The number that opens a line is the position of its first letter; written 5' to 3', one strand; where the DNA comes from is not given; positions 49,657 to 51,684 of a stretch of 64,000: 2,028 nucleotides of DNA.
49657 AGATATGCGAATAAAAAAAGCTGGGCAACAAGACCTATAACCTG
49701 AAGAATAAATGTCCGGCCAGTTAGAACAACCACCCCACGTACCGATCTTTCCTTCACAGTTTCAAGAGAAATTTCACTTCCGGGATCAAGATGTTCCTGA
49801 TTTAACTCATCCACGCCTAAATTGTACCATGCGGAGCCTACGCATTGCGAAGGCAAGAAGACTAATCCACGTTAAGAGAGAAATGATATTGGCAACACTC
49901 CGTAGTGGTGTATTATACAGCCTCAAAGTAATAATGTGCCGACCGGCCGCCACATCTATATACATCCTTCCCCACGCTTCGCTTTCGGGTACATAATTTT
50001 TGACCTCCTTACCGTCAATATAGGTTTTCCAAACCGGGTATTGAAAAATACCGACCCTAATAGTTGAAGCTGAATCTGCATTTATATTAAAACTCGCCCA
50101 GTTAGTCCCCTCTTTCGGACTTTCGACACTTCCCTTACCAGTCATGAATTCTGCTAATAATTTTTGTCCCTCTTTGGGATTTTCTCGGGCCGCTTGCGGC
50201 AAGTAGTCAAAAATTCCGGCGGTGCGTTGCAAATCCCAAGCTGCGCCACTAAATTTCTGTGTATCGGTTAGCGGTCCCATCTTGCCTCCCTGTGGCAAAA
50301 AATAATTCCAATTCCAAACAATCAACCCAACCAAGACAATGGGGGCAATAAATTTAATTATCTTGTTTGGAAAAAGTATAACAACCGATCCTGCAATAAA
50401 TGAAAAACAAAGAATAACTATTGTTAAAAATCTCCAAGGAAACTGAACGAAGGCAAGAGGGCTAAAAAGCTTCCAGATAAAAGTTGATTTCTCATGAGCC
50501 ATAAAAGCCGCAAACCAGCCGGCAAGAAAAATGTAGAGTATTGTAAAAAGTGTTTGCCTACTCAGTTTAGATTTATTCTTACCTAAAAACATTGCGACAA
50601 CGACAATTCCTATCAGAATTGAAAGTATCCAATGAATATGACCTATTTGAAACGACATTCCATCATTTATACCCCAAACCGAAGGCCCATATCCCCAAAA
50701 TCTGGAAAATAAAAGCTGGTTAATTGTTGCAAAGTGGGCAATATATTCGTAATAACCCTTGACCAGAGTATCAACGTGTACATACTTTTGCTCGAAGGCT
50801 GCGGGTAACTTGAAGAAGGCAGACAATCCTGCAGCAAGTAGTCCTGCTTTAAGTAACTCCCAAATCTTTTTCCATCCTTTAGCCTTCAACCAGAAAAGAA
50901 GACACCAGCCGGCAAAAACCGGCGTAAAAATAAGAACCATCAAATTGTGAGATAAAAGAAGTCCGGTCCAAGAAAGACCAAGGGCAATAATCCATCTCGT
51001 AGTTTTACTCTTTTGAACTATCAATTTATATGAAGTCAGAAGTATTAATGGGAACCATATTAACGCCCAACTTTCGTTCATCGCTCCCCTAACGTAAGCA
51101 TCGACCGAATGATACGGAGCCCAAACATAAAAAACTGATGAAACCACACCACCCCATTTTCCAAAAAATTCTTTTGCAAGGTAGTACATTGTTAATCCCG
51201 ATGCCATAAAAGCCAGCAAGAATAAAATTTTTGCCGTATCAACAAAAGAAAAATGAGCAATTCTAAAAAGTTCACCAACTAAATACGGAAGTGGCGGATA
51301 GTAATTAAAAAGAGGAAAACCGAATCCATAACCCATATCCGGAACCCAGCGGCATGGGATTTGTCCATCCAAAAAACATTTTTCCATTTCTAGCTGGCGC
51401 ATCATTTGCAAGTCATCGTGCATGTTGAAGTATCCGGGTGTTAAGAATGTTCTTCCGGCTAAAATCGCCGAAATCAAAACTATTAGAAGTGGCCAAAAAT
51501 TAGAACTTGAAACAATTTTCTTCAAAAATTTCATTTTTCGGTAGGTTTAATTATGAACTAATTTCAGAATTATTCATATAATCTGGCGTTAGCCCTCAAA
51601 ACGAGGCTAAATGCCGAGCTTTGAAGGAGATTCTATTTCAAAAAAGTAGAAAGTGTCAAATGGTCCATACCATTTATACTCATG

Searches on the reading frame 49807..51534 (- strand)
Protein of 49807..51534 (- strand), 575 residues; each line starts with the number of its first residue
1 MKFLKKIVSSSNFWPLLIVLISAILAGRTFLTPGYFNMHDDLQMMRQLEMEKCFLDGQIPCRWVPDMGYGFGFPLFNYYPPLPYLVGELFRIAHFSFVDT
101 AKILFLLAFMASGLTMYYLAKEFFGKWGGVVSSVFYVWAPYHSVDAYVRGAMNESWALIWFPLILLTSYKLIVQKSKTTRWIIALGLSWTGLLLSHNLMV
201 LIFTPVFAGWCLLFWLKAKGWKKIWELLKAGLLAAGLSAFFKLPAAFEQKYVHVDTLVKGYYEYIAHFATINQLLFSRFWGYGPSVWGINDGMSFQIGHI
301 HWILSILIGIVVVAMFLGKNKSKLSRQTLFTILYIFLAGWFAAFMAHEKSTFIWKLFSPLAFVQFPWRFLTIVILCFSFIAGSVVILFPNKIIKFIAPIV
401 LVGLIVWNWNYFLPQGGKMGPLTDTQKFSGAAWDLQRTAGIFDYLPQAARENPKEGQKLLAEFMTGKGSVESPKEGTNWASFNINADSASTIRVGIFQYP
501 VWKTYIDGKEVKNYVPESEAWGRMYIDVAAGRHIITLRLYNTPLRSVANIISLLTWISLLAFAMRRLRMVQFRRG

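Call 3: search_protein_families(library=pfam, proteins=[window:49807-51534:-], max_evalue=0.01)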
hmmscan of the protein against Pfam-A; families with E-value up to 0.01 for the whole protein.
window:49807-51534:- (575 aa): 2 families
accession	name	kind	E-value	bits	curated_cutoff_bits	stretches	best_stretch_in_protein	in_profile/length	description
PF09586.16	YfhO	-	1.7e-07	30.4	28.5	1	98-411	89-384/835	Bacterial membrane protein YfhO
PF10131.15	PTPS_related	-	0.0013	17.7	26.4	1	76-418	1-316/621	6-pyruvoyl-tetrahydropterin synthase related domain; membrane protein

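Call 5: search_protein_families(library=pfam, proteins=[window:49807-51534:-], max_evalue=10)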
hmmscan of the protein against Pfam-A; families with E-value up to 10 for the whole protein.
window:49807-51534:- (575 aa): 4 families
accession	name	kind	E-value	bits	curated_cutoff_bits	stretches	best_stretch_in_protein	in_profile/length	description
PF09586.16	YfhO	-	1.7e-07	30.4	28.5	1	98-411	89-384/835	Bacterial membrane protein YfhO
PF10131.15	PTPS_related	-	0.0013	17.7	26.4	1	76-418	1-316/621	6-pyruvoyl-tetrahydropterin synthase related domain; membrane protein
PF09769.14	ApoO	-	0.26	11.7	31.4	1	375-416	73-111/131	Apolipoprotein O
PF11446.13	DUF2897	-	0.68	10.3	25.2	1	366-387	2-23/54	Protein of unknown function (DUF2897)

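Call 6: search_protein_families(library=ncbifam, proteins=[window:49807-51534:-], max_evalue=1)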
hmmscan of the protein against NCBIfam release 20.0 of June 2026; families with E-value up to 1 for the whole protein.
window:49807-51534:- (575 aa): 0 families

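Call 15: find_homologous_proteins(query=window:49807-51534:-)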
Query window:49807-51534:- (575 aa): 3231 proteins with E <= 0.001 among 8000 candidates; the best 120 are listed.
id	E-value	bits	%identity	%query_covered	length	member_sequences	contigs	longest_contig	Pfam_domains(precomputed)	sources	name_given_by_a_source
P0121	0.0e+0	1317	100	100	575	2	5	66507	PF09586.17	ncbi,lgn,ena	-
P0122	0.0e+0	1079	80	100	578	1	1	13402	-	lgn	-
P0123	0.0e+0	1075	80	100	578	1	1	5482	-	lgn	-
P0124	0.0e+0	1019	76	100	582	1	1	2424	PF10131.16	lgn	-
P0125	2.5e-296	1002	74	100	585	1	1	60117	-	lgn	-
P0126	1.6e-261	887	65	99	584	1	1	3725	-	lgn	-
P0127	3.6e-259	880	64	99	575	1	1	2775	-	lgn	-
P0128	1.3e-258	878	64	99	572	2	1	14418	PF09586.17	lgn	-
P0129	1.5e-258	877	64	99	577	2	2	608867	PF10131.16,PF09586.17,PF13231.13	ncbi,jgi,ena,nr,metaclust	ncbi:MAG TPA: 6-pyruvoyl-tetrahydropterin synthase-related protein [Patescibacteria group bacterium]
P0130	7.7e-257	872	64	100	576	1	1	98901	PF10131.16,PF09586.17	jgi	jgi:hypothetical protein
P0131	1.6e-256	871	64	99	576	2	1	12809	PF09586.17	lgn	-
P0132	8.1e-256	868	64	99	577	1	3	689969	PF10131.16,PF09586.17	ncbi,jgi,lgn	jgi:hypothetical protein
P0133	1.4e-255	868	65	99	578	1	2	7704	PF09586.17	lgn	-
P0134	4.2e-255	866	63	100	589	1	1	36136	-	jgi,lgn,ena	-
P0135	9.1e-253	858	65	99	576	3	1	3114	-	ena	-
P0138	1.5e-252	858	64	99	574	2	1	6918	PF09586.17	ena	-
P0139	3.6e-252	856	62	99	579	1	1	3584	PF10131.16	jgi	jgi:hypothetical protein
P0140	5.8e-252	856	63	100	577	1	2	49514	PF10131.16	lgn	-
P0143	3.9e-251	853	62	99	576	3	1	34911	PF10131.16,PF09586.17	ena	-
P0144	1.6e-250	851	61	99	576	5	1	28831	PF10131.16,PF09586.17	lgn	-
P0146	2.1e-250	851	65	99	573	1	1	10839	PF10131.16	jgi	jgi:hypothetical protein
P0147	1.3e-249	848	64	98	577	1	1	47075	PF10131.16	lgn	-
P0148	3.7e-249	846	66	98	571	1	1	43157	PF10131.16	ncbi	-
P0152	9.7e-249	845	64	99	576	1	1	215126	PF10131.16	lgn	-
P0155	1.2e-247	841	63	100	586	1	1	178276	PF10131.16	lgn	-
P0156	1.3e-247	841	62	100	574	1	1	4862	PF10131.16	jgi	jgi:hypothetical protein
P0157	1.5e-247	841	62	99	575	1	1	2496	PF10131.16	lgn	-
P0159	2.3e-247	841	64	97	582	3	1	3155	PF10131.16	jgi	jgi:hypothetical protein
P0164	1.2e-246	838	62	100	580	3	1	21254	PF10131.16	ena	-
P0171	1.1e-243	828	62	98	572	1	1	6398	PF10131.16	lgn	-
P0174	3.1e-243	827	64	93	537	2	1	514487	PF10131.16,PF09586.17,PF19554.5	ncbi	-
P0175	4.1e-243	826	63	99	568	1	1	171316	PF10131.16,PF09586.17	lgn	-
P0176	3.1e-242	824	63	97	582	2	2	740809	PF10131.16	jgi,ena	-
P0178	3.7e-242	823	62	100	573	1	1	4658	PF10131.16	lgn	-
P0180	1.2e-241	822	62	100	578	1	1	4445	PF10131.16,PF09586.17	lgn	-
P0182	3.5e-241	820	65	93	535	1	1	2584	PF10131.16,PF09586.17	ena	-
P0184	9.2e-241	819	64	96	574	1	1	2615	PF10131.16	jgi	jgi:hypothetical protein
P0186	1.5e-240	818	63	98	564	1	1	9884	PF10131.16,PF09586.17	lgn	-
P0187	1.5e-240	818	63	97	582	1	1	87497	PF10131.16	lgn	-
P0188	1.7e-240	818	62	98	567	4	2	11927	PF09586.17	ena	-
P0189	1.9e-240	818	61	100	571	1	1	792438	PF10131.16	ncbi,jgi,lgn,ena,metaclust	metaclust:\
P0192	2.6e-240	817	62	99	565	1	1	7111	PF10131.16,PF09586.17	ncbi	-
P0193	3.6e-239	813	60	99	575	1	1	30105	PF10131.16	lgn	-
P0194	3.7e-239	813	62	97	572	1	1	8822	PF09586.17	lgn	-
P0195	7.6e-239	812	63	97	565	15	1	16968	PF10131.16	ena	-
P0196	1.0e-238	812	61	99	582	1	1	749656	PF10131.16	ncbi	-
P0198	1.7e-238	811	61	98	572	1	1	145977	PF10131.16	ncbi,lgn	-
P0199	1.8e-238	811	63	98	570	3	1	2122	PF10131.16,PF09586.17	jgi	jgi:hypothetical protein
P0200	2.2e-238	811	61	99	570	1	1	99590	PF10131.16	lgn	-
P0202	1.6e-237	808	63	97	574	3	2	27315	PF09586.17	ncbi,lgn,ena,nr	ncbi:hypothetical protein KJ570_03390 [Patescibacteria group bacterium]|nr:hypothetical protein [Pat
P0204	3.8e-237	807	62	98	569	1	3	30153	PF10131.16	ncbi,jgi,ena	-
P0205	1.1e-236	805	59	99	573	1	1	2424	PF10131.16,PF09586.17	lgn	-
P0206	2.0e-236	804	59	99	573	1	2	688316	PF10131.16,PF09586.17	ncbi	-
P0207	2.0e-236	804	60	100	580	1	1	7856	PF10131.16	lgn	-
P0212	6.7e-236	803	62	97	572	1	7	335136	PF09586.17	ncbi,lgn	-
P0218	1.7e-234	798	59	99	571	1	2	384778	PF10131.16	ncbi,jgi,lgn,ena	-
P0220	2.1e-234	798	63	94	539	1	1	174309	PF10131.16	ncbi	-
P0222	1.7e-233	795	62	99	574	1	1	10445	PF10131.16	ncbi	-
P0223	4.4e-233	793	61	98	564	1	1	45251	PF10131.16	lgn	-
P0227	1.2e-232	792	61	93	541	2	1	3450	PF09586.17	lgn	-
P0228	2.0e-232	791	60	98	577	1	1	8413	PF10131.16,PF19554.5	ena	-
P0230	8.2e-232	789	59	100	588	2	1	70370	PF10131.16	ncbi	-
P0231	8.3e-232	789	57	98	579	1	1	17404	PF10131.16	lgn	-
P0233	2.1e-231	788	60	100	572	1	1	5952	PF10131.16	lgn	-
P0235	1.6e-230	785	60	98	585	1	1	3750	PF10131.16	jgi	-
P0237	8.4e-230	783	58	99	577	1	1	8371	PF10131.16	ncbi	-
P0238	8.8e-230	782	59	98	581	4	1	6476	PF10131.16,PF20176.4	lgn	-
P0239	1.3e-229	782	61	98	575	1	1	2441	PF10131.16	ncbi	-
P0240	1.4e-229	782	59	99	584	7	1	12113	PF10131.16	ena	-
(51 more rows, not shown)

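Call 56: find_encoding_contigs(protein=P0129, flank=10000, max_places=1)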
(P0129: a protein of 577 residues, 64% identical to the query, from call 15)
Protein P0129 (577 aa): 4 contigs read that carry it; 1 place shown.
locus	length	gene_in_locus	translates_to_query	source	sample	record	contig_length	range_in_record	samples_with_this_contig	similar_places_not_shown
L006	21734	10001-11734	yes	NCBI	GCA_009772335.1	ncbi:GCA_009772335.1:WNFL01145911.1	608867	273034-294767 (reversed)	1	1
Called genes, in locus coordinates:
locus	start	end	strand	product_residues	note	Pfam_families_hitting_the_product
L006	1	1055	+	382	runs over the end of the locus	PF00535:Glycos_transf_2, PF04138:GtrA_DPMS_TM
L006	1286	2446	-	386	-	-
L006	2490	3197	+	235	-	PF00535:Glycos_transf_2, PF10111:Glyco_tranf_2_2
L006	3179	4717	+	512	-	PF13231:PMT_2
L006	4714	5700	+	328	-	PF01368:DHH, PF02272:DHHA1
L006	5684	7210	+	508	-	PF13231:PMT_2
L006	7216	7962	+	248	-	PF00535:Glycos_transf_2, PF10111:Glyco_tranf_2_2, PF13641:Glyco_tranf_2_3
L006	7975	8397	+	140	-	PF08570:DUF1761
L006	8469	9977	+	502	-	PF02366:PMT (weak), PF13231:PMT_2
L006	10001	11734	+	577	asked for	PF09586:YfhO (weak), PF10131:PTPS_related (weak), PF13231:PMT_2 (weak)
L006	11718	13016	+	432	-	-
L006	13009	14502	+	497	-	PF01943:Polysacc_synt, PF13440:Polysacc_synt_3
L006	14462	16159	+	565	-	-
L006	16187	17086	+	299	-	PF00535:Glycos_transf_2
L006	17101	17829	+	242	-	PF10111:Glyco_tranf_2_2 (faint)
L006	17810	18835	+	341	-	PF13439:Glyco_transf_4 (faint), PF00534:Glycos_transf_1, PF13692:Glyco_trans_1_4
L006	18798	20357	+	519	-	-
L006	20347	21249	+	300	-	PF00535:Glycos_transf_2, PF10111:Glyco_tranf_2_2 (faint), PF13641:Glyco_tranf_2_3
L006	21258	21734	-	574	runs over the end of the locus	PF13231:PMT_2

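Call 57: find_encoding_contigs(protein=P0189, flank=10000, max_places=1)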
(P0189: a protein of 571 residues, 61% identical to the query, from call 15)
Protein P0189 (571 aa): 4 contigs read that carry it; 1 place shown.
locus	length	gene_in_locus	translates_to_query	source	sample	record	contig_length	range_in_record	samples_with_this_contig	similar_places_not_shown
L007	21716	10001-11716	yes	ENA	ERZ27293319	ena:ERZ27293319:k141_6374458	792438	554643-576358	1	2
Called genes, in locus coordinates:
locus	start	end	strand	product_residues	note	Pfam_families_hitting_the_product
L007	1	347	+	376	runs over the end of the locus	PF00535:Glycos_transf_2, PF04138:GtrA_DPMS_TM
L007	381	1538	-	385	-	-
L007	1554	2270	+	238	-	PF13641:Glyco_tranf_2_3 (weak), PF00535:Glycos_transf_2, PF10111:Glyco_tranf_2_2 (weak)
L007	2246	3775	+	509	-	PF13231:PMT_2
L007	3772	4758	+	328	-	PF01368:DHH, PF02272:DHHA1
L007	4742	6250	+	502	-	PF13231:PMT_2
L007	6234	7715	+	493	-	PF13231:PMT_2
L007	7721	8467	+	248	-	PF00535:Glycos_transf_2, PF10111:Glyco_tranf_2_2 (weak)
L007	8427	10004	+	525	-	PF02366:PMT, PF13231:PMT_2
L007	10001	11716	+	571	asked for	PF10131:PTPS_related (weak)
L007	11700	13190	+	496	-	PF01943:Polysacc_synt, PF13440:Polysacc_synt_3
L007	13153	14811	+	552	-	-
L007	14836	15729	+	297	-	PF00535:Glycos_transf_2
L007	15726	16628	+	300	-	PF00535:Glycos_transf_2, PF13641:Glyco_tranf_2_3, PF13632:Glyco_trans_2_3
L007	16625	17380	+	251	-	PF00535:Glycos_transf_2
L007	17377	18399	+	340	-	PF13439:Glyco_transf_4 (faint), PF00534:Glycos_transf_1, PF13692:Glyco_trans_1_4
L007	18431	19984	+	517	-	-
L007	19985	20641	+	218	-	PF01209:Ubie_methyltran, PF05219:DREV (weak), PF13489:Methyltransf_23, PF08003:Methyltransf_9 (weak), PF13847:Methyltransf_31, PF08241:Methyltransf_11, PF08242:Methyltransf_12, PF13649:Methyltransf_25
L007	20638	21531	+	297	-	PF00535:Glycos_transf_2, PF10111:Glyco_tranf_2_2, PF13641:Glyco_tranf_2_3, PF13632:Glyco_trans_2_3 (weak)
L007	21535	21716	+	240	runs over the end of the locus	PF10111:Glyco_tranf_2_2 (faint), PF13641:Glyco_tranf_2_3, PF13712:Glyco_tranf_2_5 (weak), PF00535:Glycos_transf_2, PF13632:Glyco_trans_2_3 (faint)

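Call 61: predict_structure(alignment_id=A3)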
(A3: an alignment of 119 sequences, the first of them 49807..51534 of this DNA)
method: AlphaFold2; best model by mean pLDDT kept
length: 575 residues; sequences in the alignment: 119
mean_pLDDT: 96.5   pTM: 0.94
mean pLDDT of the five models: 96.5, 96.0, 95.8, 95.8, 95.5
residues with pLDDT >= 90: 550; 70-90: 23; 50-70: 2; < 50: 0
segments of 3 or more residues with pLDDT < 50: none
pLDDT, mean of each block of 10 residues (from residue 1): 95 98 98 95 97 97 97 97 98 98 98 99 98 98 97 98 99 96 98 98 98 96 98 98 97 94 96 96 92 96 98 90 91 98 98 97 97 99 97 96 98 91 95 94 96 96 98 98 98 98 98 98 98 98 98 98 91 76
secondary structure, 60 per line:
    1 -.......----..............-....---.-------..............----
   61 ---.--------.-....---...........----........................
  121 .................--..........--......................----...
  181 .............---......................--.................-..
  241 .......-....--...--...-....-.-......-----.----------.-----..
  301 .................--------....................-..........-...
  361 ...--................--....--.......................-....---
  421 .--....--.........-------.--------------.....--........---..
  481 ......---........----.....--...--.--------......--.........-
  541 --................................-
elements in order: H2-8 H13-26 H28-31 H43-56 H75-78 H82-92 H97-137 H140-149 H152-173 H178-193 H197-218 H221-237 H239-247 H264-267 H271-276 H299-317 H326-345 H348-356 H358-363 H366-381 H384-387 H390-412 H414-417 H424-427 H430-438 E461-465 E468-475 E479-486 E490-497 E502-506 E509-511 E523-528 E531-539 H543-574

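Call 70: search_protein_families(library=pfam, proteins=[P0129], max_evalue=0.001)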
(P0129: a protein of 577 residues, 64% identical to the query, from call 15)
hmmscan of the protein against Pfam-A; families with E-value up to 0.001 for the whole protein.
P0129 (577 aa): 3 families
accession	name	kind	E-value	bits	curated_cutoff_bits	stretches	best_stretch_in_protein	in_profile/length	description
PF10131.15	PTPS_related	-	8.4e-10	38.2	26.4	1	77-422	1-318/621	6-pyruvoyl-tetrahydropterin synthase related domain; membrane protein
PF09586.16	YfhO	-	2.5e-08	33.2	28.5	1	83-250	68-237/835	Bacterial membrane protein YfhO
PF13231.12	PMT_2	-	2.7e-05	24.9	26.1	1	82-232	4-146/160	Dolichyl-phosphate-mannose-protein mannosyltransferase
